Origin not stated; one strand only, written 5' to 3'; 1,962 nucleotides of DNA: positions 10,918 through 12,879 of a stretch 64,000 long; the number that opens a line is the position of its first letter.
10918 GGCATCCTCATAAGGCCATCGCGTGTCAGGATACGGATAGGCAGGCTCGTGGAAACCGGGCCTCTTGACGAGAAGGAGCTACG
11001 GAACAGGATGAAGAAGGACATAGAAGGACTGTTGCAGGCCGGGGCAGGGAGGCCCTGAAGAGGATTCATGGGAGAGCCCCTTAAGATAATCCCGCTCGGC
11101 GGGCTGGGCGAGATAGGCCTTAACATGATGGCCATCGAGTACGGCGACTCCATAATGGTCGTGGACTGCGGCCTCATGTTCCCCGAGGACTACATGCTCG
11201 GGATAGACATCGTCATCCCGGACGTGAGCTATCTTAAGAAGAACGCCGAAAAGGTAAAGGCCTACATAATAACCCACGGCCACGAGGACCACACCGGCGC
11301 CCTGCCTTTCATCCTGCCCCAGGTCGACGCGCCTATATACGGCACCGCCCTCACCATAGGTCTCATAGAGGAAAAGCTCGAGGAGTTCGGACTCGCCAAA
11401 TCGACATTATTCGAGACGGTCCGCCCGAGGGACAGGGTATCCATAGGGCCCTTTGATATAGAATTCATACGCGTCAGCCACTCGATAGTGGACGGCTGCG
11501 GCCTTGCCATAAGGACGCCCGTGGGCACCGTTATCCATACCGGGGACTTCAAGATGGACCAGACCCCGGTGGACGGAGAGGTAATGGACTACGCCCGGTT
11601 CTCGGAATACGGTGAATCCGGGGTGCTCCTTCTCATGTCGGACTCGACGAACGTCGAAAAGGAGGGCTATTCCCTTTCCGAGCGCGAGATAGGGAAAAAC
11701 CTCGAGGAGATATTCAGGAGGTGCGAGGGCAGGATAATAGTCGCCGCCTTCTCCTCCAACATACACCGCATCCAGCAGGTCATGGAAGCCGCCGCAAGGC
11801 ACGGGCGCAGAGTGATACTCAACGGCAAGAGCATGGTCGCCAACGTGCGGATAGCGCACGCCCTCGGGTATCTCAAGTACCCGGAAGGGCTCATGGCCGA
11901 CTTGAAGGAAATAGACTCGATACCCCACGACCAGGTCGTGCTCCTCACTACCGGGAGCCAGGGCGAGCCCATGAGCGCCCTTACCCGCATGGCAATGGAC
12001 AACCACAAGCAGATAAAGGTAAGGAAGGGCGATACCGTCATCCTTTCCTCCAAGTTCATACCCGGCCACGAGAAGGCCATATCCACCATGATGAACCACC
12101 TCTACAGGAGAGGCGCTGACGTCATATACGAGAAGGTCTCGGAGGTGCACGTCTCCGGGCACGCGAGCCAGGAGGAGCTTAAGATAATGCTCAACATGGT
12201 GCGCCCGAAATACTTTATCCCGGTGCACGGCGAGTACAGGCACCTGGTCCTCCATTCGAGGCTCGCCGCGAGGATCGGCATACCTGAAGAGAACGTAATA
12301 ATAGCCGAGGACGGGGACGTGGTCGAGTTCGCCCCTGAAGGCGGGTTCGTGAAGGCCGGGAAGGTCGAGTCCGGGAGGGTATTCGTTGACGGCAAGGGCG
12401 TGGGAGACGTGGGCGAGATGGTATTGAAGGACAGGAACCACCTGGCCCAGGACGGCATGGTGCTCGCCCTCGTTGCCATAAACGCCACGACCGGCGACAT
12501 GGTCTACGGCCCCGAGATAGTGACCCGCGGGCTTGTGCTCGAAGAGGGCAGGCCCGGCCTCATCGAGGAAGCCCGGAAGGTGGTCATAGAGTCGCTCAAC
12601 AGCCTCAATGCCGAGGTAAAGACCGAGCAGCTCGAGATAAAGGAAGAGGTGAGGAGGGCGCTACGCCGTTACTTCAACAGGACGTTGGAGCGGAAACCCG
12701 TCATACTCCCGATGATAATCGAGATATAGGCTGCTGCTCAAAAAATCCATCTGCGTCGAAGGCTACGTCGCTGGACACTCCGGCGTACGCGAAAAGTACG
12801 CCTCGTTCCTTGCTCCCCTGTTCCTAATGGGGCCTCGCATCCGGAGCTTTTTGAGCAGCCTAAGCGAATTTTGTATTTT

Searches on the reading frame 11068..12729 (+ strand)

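Call 13: search_protein_families(library=pfam, proteins=[window:11068-12729:+], max_evalue=0.001)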
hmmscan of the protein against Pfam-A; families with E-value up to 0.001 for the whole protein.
window:11068-12729:+ (553 aa): 5 families
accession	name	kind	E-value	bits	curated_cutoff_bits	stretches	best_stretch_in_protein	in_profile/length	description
PF22505.1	RNase_J_b_CASP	-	6.8e-50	168.5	27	1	220-345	1-126/126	Ribonuclease J, beta-CASP domain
PF17770.6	RNase_J_C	-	2e-27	96.6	23.8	1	452-553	1-102/102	Ribonuclease J C-terminal domain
PF07521.17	RMMBL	-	5.3e-13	49.2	21.6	1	356-404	7-57/63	Zn-dependent metallo-hydrolase RNA specificity domain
PF00753.33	Lactamase_B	-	4.4e-12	46.8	22.7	1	19-161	7-150/196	Metallo-beta-lactamase superfamily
PF12706.13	Lactamase_B_2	-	7.8e-09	35.9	27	1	56-162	24-144/200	Beta-lactamase superfamily domain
